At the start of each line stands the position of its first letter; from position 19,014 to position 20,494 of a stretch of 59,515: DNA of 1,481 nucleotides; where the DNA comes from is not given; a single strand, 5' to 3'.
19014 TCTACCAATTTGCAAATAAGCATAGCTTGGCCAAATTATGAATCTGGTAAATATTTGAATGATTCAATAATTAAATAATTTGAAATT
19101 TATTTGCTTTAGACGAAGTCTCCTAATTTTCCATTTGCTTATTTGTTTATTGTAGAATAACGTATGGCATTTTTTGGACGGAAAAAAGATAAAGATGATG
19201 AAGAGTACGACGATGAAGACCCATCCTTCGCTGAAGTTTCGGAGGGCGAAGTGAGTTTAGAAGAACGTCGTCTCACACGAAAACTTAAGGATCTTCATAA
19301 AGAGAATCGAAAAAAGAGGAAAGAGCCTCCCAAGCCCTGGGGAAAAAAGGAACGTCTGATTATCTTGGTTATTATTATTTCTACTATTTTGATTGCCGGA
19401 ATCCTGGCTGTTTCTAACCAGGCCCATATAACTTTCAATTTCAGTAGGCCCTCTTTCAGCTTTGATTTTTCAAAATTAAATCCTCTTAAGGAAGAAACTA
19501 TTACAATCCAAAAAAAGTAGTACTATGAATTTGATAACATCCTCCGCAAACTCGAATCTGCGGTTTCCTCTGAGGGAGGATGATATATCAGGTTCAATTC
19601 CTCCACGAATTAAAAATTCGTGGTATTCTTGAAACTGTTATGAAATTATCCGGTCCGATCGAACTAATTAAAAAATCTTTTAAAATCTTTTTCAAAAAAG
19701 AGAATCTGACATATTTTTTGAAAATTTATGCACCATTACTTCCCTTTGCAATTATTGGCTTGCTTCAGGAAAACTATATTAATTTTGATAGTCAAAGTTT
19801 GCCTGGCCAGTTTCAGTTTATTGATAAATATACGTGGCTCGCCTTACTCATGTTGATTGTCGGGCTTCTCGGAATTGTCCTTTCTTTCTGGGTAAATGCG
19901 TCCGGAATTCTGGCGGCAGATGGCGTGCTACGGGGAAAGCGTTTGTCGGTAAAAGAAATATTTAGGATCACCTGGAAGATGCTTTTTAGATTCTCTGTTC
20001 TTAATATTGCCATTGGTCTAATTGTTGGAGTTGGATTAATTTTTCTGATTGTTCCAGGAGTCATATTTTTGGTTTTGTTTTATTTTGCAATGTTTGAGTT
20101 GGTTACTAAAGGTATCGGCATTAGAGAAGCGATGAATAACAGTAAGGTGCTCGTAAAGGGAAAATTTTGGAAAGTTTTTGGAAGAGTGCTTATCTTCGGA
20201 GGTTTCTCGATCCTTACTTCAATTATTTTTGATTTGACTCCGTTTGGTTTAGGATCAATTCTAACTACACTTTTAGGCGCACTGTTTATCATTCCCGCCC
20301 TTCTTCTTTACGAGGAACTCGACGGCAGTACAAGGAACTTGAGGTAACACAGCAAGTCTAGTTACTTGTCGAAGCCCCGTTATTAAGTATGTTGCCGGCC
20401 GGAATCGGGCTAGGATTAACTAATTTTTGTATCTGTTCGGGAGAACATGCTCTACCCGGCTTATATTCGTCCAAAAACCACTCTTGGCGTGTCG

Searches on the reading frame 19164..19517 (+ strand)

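Call 85: search_protein_families(library=pfam, max_evalue=0.01, proteins=[window:19164-19517:+])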
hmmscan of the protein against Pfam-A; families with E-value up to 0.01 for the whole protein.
window:19164-19517:+ (118 aa): 1 family
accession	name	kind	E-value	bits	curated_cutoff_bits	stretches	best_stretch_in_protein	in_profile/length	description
PF01312.24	Bac_export_2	-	0.0096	15.6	24.4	1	65-109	78-120/335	FlhB HrpN YscU SpaS Family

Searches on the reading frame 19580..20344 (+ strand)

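Call 86: search_protein_families(library=pfam, max_evalue=0.01, proteins=[window:19580-20344:+])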
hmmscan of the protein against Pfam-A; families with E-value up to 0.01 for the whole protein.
window:19580-20344:+ (255 aa): 1 family
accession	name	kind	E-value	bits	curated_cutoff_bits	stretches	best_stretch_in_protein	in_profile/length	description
PF06790.16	UPF0259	-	0.00011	22.6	31.4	1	111-199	106-194/248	Uncharacterised protein family (UPF0259)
